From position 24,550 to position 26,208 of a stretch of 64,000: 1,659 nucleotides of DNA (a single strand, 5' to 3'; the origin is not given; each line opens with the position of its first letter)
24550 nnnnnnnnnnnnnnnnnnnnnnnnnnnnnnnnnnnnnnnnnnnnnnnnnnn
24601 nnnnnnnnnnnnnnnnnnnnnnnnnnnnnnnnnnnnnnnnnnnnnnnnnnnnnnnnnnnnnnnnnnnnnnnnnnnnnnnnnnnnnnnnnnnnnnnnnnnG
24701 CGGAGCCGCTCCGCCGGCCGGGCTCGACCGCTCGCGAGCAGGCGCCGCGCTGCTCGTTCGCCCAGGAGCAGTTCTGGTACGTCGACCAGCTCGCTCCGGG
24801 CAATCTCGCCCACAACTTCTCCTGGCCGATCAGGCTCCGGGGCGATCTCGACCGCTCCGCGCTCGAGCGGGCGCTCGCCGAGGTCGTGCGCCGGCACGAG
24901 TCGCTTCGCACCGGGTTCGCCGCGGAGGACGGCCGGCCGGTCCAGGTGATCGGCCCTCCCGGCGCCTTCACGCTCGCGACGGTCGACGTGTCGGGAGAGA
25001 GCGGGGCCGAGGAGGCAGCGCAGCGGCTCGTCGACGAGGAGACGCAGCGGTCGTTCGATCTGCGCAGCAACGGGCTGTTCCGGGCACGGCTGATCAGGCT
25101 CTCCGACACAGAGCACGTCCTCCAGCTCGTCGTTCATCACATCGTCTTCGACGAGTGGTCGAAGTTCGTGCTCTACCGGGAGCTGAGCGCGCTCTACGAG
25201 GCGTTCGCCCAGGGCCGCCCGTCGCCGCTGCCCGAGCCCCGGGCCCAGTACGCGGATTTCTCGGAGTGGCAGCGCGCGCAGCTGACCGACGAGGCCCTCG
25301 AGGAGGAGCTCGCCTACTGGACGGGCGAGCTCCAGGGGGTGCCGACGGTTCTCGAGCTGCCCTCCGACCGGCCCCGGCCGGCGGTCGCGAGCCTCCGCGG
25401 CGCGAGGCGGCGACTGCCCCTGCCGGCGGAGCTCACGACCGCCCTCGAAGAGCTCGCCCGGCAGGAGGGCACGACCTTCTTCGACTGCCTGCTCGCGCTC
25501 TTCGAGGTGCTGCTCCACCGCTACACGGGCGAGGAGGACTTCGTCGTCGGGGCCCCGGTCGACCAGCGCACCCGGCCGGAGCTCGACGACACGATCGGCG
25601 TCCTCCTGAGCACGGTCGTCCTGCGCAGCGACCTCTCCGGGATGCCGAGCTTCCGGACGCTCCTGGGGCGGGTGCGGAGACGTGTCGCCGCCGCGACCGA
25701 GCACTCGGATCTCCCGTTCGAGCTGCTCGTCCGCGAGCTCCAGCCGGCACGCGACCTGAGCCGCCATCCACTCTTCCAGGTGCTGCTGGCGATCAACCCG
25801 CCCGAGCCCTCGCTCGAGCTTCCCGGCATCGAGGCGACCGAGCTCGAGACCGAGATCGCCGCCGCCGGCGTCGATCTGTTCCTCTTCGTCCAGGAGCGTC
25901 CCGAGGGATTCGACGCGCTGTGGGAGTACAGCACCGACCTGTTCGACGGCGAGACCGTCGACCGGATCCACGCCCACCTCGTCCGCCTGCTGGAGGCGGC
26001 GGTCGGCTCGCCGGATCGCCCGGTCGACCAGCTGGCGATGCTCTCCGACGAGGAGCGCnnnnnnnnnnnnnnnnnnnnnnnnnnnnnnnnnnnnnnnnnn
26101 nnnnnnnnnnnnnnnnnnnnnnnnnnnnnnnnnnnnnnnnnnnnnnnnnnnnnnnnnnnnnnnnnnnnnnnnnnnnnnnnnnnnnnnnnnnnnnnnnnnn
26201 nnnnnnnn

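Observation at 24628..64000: Fragmented NRPS assembly line: two apparent starter proteins, two Cys-thioesterase terminators, sulfotransferases and an O-methylating module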

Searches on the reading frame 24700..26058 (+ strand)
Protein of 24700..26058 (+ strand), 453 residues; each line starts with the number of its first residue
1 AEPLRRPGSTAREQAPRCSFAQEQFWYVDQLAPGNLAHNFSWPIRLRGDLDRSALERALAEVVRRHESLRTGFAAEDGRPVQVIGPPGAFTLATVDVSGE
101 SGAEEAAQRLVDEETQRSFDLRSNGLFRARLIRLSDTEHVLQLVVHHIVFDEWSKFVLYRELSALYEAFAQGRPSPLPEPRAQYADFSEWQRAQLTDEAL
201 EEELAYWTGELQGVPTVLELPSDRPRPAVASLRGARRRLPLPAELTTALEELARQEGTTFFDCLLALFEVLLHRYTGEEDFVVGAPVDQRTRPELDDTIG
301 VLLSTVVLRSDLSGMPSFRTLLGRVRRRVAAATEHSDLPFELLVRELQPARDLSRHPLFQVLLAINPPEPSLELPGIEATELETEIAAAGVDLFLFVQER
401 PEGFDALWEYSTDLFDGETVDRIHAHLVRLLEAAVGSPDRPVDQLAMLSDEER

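Call 73: search_solved_structures(query=window:24700-26058:+, max_evalue=1e-10)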
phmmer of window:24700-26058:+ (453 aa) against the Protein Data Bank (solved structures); distinct sequences matched with E-value up to 1e-10: 55.
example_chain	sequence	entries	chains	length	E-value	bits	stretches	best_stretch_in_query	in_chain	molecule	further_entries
6p1j_A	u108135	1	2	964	2.7e-90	306.4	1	18-453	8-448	Txo2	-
6oyf_A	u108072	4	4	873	3.2e-85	289.7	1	18-453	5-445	Txo1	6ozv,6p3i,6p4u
5u89_A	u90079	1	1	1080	6.4e-78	265.7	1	12-453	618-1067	Amino acid adenylation domain protein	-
7kvw_A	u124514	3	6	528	6e-68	232.8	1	5-447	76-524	PCP-C didomain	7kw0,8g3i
7kw2_A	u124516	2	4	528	1.3e-67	231.7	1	5-447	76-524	PCP-C didomain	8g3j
8fx6_A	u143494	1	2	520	2.4e-67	230.8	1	5-442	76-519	PCP-C didomain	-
8z0q_C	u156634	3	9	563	3.4e-67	230.3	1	13-441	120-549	Special condensation domain in NRPS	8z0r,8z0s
8fx7_A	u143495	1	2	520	5.1e-67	229.7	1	5-442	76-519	PCP-C didomain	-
2jgp_A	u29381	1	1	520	4.3e-62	213.5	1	18-445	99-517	TYROCIDINE SYNTHETASE 3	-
8qnf_A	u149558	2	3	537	1.8e-58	201.6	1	6-453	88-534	Condensation domain TomBC from the Tomaymycin non-ribosomal peptide synthetase | Tomaymycin non-ribosomal peptide synthetase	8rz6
8xjz_C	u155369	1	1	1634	1.5e-54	188.7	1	18-447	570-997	Peptide synthetase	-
4tx2_B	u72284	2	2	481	2.5e-48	168.1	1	15-451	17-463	Non-ribosomal peptide synthetase | Peptide synthetase, module 7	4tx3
9up2_A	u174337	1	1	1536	2e-46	161.9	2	30-453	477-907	PvdL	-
9lco_A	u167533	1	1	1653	2.1e-46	161.8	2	30-453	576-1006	PvdL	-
9lcp_A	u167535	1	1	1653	2.1e-46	161.8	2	30-453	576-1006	PvdL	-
4jn3_A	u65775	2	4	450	5.6e-26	94.5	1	19-448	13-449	CDA peptide synthetase I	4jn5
8f7h_A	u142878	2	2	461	5.7e-26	94.5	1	25-444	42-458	Surfactin synthetase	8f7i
7c1h_A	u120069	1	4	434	3.2e-20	75.5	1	18-448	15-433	Non-ribosomal peptide synthetase modules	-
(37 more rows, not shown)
